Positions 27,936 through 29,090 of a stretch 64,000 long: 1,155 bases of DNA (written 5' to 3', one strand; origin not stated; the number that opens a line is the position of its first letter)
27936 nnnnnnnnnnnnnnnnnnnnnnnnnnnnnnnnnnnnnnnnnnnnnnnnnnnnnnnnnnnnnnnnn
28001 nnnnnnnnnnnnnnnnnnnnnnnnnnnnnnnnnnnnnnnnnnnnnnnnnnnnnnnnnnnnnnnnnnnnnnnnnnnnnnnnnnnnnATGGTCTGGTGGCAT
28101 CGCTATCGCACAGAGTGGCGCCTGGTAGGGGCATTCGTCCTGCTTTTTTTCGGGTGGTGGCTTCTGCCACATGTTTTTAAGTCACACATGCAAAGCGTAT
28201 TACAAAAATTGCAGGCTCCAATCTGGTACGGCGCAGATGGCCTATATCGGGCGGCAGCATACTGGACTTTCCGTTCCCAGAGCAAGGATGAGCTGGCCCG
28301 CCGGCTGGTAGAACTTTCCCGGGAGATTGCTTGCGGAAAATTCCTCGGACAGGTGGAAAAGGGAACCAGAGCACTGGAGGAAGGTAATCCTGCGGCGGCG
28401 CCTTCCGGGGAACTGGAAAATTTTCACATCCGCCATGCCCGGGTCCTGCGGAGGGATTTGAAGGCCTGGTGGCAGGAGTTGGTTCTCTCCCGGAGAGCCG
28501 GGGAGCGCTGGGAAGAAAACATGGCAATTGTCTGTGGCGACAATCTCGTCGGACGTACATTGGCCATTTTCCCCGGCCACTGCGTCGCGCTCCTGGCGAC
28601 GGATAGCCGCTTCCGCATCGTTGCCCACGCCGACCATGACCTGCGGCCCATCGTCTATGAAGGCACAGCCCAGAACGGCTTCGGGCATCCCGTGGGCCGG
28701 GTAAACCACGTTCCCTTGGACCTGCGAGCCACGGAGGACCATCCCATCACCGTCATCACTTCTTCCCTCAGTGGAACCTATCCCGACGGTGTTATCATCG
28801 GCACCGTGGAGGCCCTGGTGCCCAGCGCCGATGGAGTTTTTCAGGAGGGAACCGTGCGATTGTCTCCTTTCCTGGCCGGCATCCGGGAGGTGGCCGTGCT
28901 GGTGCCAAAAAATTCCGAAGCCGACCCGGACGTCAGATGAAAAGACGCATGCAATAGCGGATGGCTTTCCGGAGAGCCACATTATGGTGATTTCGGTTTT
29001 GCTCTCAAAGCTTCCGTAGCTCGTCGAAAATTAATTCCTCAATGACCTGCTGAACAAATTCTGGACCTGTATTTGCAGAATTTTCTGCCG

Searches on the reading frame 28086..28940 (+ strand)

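Call 79: search_protein_families(library=pfam, proteins=[window:28086-28940:+], max_evalue=0.01)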
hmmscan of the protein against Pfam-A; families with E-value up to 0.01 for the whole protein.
window:28086-28940:+ (284 aa): 1 family
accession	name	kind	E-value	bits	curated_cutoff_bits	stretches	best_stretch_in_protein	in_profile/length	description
PF04085.20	MreC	-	8.4e-17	61.7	28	1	120-272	1-146/147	Rod shape-determining protein MreC, barrel core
